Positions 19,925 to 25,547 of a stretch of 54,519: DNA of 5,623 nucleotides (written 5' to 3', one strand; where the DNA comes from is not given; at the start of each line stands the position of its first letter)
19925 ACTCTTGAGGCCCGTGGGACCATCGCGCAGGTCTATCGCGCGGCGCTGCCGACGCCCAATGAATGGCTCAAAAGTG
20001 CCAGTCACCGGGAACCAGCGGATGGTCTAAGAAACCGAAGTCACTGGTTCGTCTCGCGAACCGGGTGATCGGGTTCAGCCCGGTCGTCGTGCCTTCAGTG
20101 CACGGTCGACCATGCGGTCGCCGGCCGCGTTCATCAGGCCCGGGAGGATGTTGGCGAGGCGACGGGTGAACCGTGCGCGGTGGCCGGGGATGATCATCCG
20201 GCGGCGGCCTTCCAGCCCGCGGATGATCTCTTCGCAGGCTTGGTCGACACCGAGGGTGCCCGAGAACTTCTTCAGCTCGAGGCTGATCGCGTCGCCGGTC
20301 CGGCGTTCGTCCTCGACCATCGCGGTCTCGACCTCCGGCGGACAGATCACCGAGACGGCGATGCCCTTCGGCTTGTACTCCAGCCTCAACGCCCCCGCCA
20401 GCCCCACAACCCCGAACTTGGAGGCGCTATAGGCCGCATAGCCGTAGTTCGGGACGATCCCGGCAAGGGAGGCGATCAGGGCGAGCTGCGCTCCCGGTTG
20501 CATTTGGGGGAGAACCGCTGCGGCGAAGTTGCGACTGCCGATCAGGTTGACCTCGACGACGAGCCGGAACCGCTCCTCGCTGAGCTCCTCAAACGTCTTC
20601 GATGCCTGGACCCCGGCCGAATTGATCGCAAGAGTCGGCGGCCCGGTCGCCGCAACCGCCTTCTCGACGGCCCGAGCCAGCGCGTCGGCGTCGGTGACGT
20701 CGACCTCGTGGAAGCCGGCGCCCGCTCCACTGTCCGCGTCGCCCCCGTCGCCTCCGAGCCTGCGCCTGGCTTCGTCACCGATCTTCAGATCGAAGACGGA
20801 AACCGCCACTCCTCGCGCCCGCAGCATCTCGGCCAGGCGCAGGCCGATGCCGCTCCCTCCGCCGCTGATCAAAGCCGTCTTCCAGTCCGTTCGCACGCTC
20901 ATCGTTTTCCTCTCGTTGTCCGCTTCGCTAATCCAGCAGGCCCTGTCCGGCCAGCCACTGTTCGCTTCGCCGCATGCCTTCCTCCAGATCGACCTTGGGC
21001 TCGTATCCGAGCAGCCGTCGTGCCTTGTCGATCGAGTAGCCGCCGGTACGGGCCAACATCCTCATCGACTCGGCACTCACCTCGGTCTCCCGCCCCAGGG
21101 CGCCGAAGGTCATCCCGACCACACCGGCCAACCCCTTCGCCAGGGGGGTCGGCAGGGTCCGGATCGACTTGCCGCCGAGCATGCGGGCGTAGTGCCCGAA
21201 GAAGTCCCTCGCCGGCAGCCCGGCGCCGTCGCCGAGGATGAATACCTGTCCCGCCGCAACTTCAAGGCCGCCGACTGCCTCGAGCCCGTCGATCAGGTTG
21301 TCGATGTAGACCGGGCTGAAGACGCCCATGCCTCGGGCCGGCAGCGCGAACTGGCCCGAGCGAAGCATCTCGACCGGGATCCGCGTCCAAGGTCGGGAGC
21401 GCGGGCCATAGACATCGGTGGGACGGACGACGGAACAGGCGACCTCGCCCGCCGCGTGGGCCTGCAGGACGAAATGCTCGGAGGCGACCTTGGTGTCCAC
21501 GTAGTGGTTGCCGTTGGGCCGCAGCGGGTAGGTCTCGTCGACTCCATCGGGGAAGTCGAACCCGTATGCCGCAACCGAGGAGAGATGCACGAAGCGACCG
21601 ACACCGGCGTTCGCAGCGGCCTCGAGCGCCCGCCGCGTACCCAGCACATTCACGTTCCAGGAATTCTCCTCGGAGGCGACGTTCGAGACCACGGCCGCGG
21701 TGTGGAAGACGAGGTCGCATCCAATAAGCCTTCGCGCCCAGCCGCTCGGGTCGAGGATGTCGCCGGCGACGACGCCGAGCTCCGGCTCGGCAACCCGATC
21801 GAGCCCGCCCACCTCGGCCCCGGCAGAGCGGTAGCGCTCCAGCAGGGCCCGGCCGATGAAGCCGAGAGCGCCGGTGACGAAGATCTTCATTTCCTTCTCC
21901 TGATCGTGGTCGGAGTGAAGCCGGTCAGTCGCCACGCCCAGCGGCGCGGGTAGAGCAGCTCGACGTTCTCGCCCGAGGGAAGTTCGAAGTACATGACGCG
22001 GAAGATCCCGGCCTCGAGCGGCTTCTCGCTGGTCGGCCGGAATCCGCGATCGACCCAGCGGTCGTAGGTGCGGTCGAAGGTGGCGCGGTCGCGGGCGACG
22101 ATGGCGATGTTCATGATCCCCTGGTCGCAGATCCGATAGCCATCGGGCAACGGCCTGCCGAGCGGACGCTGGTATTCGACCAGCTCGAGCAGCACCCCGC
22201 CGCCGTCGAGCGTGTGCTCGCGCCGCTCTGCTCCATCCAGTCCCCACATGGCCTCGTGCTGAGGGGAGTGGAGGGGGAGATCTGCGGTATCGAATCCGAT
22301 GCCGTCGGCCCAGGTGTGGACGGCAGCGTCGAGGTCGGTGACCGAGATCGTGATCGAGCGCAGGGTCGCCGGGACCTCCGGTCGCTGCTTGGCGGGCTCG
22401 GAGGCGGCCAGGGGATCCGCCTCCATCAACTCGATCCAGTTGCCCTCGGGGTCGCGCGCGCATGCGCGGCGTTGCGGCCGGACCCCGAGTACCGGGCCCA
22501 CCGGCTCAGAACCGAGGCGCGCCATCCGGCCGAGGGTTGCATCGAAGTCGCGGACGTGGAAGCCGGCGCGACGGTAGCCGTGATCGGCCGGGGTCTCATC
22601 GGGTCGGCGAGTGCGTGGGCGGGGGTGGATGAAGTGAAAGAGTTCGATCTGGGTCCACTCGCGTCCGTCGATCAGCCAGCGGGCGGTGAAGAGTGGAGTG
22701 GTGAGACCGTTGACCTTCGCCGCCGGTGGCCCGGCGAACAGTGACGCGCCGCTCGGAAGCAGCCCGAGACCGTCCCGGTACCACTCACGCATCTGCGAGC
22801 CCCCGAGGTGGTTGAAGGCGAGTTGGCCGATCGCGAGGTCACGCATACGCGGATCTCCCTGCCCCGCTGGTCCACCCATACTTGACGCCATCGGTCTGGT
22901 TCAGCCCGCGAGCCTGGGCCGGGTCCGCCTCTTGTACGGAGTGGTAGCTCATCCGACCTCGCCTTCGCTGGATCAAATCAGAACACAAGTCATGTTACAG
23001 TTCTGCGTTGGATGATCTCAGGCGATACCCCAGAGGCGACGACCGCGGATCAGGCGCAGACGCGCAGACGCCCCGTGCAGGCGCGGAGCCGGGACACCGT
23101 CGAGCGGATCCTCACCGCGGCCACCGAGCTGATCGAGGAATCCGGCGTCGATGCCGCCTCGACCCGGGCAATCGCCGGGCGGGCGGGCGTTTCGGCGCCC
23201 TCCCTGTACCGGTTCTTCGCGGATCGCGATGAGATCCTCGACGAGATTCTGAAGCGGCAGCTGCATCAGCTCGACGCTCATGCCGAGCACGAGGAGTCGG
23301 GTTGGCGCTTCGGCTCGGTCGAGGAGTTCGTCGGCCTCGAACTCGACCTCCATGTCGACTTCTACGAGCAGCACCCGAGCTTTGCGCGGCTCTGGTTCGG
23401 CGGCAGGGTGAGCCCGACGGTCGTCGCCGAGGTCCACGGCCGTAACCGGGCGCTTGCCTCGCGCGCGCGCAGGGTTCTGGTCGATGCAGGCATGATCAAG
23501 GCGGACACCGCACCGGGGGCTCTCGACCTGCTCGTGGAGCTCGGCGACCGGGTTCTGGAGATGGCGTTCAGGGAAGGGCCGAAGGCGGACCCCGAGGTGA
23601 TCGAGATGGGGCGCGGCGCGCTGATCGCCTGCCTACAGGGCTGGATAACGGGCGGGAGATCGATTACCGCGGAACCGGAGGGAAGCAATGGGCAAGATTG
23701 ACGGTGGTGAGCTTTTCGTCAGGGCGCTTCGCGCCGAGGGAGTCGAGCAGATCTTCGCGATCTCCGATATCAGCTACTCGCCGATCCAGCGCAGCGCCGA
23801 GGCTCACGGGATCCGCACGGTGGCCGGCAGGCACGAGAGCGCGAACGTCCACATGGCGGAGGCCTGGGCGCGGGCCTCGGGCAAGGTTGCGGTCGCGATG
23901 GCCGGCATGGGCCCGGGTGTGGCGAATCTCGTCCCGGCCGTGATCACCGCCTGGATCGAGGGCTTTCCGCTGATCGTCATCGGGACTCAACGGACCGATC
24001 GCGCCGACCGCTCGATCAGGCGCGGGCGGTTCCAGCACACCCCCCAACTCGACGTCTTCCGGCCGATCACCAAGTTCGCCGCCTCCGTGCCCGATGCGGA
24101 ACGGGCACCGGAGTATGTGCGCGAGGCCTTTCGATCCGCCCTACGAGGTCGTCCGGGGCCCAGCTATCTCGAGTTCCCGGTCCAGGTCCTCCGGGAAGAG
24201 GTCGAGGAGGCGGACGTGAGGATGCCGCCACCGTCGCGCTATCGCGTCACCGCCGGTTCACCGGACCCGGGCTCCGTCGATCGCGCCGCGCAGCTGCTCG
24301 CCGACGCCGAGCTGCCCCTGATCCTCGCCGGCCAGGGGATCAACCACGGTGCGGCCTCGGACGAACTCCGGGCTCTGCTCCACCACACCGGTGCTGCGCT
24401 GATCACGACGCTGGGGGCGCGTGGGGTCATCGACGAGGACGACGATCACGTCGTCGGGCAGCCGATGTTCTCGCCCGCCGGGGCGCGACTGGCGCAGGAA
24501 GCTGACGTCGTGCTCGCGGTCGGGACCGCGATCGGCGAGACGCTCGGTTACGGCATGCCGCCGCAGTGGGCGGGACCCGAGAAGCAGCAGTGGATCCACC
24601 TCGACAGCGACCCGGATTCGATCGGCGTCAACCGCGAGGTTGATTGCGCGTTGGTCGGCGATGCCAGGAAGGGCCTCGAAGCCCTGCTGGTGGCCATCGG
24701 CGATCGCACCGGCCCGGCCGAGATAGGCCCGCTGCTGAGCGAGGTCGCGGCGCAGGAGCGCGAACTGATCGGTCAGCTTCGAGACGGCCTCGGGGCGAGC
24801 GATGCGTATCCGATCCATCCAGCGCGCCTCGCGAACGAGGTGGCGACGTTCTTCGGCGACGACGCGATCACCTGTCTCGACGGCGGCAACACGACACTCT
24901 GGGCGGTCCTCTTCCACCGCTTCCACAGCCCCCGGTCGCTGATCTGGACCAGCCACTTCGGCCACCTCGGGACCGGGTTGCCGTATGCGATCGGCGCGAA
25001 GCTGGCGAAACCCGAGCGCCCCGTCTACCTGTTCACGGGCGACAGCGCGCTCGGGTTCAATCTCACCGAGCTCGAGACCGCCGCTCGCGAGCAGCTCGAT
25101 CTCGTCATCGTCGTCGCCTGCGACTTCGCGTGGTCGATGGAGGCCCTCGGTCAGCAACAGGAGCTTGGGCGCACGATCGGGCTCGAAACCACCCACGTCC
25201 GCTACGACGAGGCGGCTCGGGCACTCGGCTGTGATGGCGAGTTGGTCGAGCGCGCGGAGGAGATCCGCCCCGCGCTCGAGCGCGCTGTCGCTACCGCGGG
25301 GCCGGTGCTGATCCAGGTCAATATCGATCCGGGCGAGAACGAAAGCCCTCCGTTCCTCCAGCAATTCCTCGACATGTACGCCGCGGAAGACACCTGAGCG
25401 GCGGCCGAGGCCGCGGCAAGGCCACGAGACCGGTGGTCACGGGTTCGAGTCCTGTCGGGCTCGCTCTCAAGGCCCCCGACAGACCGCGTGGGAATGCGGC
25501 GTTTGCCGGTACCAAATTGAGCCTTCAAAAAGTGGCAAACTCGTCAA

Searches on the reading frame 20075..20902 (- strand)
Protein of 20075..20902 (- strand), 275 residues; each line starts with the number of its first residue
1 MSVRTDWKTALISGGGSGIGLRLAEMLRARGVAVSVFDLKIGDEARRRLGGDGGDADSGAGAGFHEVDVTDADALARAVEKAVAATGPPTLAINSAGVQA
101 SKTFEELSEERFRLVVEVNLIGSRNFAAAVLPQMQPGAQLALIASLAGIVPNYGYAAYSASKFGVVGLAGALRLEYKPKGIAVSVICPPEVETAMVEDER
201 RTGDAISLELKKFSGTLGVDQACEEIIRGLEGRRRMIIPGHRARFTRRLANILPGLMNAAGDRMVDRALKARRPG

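Call 13: search_protein_families(library=pfam, max_evalue=0.01, proteins=[window:20075-20902:-])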
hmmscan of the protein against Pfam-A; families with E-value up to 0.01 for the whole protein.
window:20075-20902:- (275 aa): 5 families
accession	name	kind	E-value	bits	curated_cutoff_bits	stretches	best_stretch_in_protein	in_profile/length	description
PF00106.31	adh_short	-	1.5e-39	136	26.6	1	8-201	1-192/195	short chain dehydrogenase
PF13561.12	adh_short_C2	-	1.2e-26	94.2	27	1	17-199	6-184/236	Enoyl-(Acyl carrier protein) reductase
PF08659.16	KR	-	4e-11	43.6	22.6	1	9-162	2-153/180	KR domain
PF01370.27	Epimerase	-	0.00046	20.1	20.9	1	10-129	1-101/240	NAD dependent epimerase/dehydratase family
PF23441.1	SDR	-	0.0056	16.5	27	0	8-198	8-201/258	SDR-like rossmann domain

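Call 14: search_protein_families(library=ncbifam, max_evalue=0.01, proteins=[window:20075-20902:-])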
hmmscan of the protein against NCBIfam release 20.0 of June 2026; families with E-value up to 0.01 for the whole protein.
window:20075-20902:- (275 aa): 205 families (the best 25 are shown)
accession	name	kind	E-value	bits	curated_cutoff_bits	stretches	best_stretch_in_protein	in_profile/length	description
NF004526.0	PRK05872.1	subfamily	7.6e-38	130.3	276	1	6-268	9-268/297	short-chain dehydrogenase/reductase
NF004825.0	PRK06181.1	equivalog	4.6e-37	127.8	215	1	8-271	7-265/268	SDR family oxidoreductase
NF006123.0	PRK08267.1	equivalog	3.7e-35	121.4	261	1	8-260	3-251/261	SDR family oxidoreductase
NF009466.0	PRK12826.1-2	subfamily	3e-33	115.3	222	1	8-199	4-195/248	3-oxoacyl-ACP reductase FabG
NF005881.0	PRK07832.1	equivalog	1.9e-32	112.6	296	1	8-248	10-256/287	SDR family oxidoreductase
NF005878.0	PRK07825.1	subfamily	2.5e-32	112.3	287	1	8-205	10-201/278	short chain dehydrogenase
TIGR01963.1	PHB_DH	subfamily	1.6e-31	109.5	307.05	1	8-198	2-190/255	3-hydroxybutyrate dehydrogenase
NF005594.0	PRK07326.1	equivalog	1.7e-30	106.3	271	1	6-206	5-201/237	SDR family oxidoreductase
NF004198.0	PRK05653.1-3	equivalog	1.2e-29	103.5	296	1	7-197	7-195/248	3-oxoacyl-ACP reductase FabG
TIGR03971.1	SDR_subfam_1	subfamily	2.2e-29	102.6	300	1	63-200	67-207/271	mycofactocin-coupled SDR family oxidoreductase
NF005559.1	PRK07231.1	subfamily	3.8e-29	101.9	215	1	8-200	5-195/249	glucose 1-dehydrogenase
NF009093.0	PRK12429.1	subfamily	1.2e-28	100.1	258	1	7-198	5-194/259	3-hydroxybutyrate dehydrogenase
NF004196.0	PRK05650.1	equivalog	3.7e-28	98.4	297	1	10-268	5-263/272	SDR family oxidoreductase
NF004514.1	PRK05855.1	equivalog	1.3e-27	96.6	455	1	8-203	314-508/578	SDR family oxidoreductase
NF004529.0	PRK05876.1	equivalog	4.2e-27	95.4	338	1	8-207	7-206/275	short chain dehydrogenase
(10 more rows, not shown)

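Call 15: find_encoding_contigs(protein=window:20075-20902:-, flank=10000, max_places=10)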
Protein window:20075-20902:- (275 aa): 1 contig read that carries it; 1 place shown.
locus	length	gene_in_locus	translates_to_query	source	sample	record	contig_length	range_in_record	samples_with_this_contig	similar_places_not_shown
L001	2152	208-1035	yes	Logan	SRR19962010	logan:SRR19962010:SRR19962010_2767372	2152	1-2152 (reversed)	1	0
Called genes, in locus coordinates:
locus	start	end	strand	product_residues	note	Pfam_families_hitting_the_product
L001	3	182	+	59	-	?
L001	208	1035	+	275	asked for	PF00106:adh_short, PF08659:KR, PF13561:adh_short_C2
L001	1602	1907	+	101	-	-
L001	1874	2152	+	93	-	?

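Call 17: find_related_loci(query=window:20075-20902:-, collection=genome_contigs, flank=10000)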
Query window:20075-20902:- (275 aa) in genome_contigs; peptide patterns used: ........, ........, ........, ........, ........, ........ (x = any residue, [..] = any of these).
199 stretches matched a pattern; 109 encode a relative of the query (tblastn E <= 1e-3); the best 80 are kept; 80 distinct loci.
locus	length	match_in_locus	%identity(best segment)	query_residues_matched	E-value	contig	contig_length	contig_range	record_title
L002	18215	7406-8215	68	1-274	1e-116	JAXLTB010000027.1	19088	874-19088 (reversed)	MAG: Solirubrobacterales bacterium isolate STL-ACT50 C3.96.fa-27, whole genome shotgun sequence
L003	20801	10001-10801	67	1-272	1e-103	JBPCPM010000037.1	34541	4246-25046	MAG: Solirubrobacterales bacterium isolate TH_ant_mag_182 S1Ck127_5865386_flag_0_multi_12.0000_len_34541, whole genome s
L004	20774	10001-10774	69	7-269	6e-94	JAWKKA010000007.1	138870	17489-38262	MAG: Solirubrobacterales bacterium isolate ABC1.180 ABC1.180.fa-7, whole genome shotgun sequence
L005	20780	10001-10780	68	7-271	3e-91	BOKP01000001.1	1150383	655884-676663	MAG: Actinomycetes bacterium BroJett022 DNA, sequence1, whole genome shotgun sequence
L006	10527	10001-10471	75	116-272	7e-68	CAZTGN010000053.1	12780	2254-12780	MAG TPA_asm: uncultured Conexibacter sp. isolate binchicken_co235_382 genome assembly, contig: NODE_11937_length_12780_c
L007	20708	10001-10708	29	8-237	3e-20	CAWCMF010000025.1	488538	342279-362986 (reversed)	MAG: uncultured Actinomycetota bacterium isolate MFD05454.bin.3.635 genome assembly, contig: contig_76960, whole genome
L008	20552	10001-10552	31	8-192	6e-18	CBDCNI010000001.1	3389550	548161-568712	MAG: Rubrobacteraceae bacterium isolate 41ac5407-181a-4304-b543-ce4741083dc1 genome assembly, contig: contig_1, whole ge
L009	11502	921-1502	37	8-203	6e-24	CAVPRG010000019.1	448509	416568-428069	MAG: uncultured Actinomycetota bacterium isolate MFD00392.bin.1.297 genome assembly, contig: contig_8749, whole genome s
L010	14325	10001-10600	32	3-197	9e-17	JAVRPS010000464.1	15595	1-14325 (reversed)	MAG: Mycobacterium sp. isolate BP_288 scaffold_1296385, whole genome shotgun sequence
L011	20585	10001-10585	31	8-197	2e-16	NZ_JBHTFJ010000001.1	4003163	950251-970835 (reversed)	Mycolicibacterium sp. GCM10028919 strain LUN27 spades_K_17_127_1, whole genome shotgun sequence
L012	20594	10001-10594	34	3-197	2e-16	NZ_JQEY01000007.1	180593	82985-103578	Palleronia rufa strain MOLA 401 Contig_56, whole genome shotgun sequence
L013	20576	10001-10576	33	8-197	3e-16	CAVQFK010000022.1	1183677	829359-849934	MAG: uncultured Actinomycetota bacterium isolate MFD04212.bin.2.228 genome assembly, contig: contig_6931, whole genome s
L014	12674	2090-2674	31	8-197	3e-16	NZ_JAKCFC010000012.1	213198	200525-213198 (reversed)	Mycolicibacterium lacusdiani strain JXJ CY 35 NODE_12, whole genome shotgun sequence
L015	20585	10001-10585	31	8-197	4e-16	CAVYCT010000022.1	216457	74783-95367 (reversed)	MAG: uncultured Actinomycetota bacterium isolate MFD04935.bin.2.122 genome assembly, contig: contig_37937, whole genome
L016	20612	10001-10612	31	8-212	7e-16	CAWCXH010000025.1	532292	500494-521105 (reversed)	MAG: uncultured Actinomycetota bacterium isolate MFD06742.bin.2.23 genome assembly, contig: contig_6346, whole genome sh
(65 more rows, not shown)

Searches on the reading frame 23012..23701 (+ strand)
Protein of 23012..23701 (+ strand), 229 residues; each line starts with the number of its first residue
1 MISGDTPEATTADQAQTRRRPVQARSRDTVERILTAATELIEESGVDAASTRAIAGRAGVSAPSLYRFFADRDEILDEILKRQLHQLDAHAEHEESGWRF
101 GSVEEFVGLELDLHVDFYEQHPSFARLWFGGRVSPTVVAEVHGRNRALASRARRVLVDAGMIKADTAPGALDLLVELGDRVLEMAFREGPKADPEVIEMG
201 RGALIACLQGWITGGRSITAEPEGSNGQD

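Call 67: search_protein_families(library=pfam, max_evalue=0.001, proteins=[window:23012-23701:+])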
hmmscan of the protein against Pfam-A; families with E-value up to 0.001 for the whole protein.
window:23012-23701:+ (229 aa): 3 families
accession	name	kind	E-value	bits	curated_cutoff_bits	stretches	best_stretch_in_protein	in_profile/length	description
PF00440.29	TetR_N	-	2.9e-14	53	24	1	33-79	1-47/47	Bacterial regulatory proteins, tetR family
PF17928.6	TetR_C_22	-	2.9e-07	31.3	26.4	1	104-208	4-109/113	Tetracyclin repressor-like, C-terminal domain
PF17918.6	TetR_C_15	-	1.9e-05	25.7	26.8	1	111-205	10-105/108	Tetracyclin repressor-like, C-terminal domain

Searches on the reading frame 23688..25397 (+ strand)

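Call 67: search_protein_families(library=pfam, max_evalue=0.001, proteins=[window:23688-25397:+])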
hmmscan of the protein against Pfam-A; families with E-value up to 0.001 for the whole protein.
window:23688-25397:+ (569 aa): 3 families
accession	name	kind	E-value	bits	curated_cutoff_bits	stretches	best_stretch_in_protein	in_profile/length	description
PF02775.26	TPP_enzyme_C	-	5.2e-34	117.7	21.9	1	398-544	1-151/151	Thiamine pyrophosphate enzyme, C-terminal TPP binding domain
PF00205.28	TPP_enzyme_M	-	4.3e-33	114.4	30.4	1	197-333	1-137/137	Thiamine pyrophosphate enzyme, central domain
PF02776.23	TPP_enzyme_N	-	2.2e-28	98.8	26.8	1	5-116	2-111/119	Thiamine pyrophosphate enzyme, N-terminal TPP binding domain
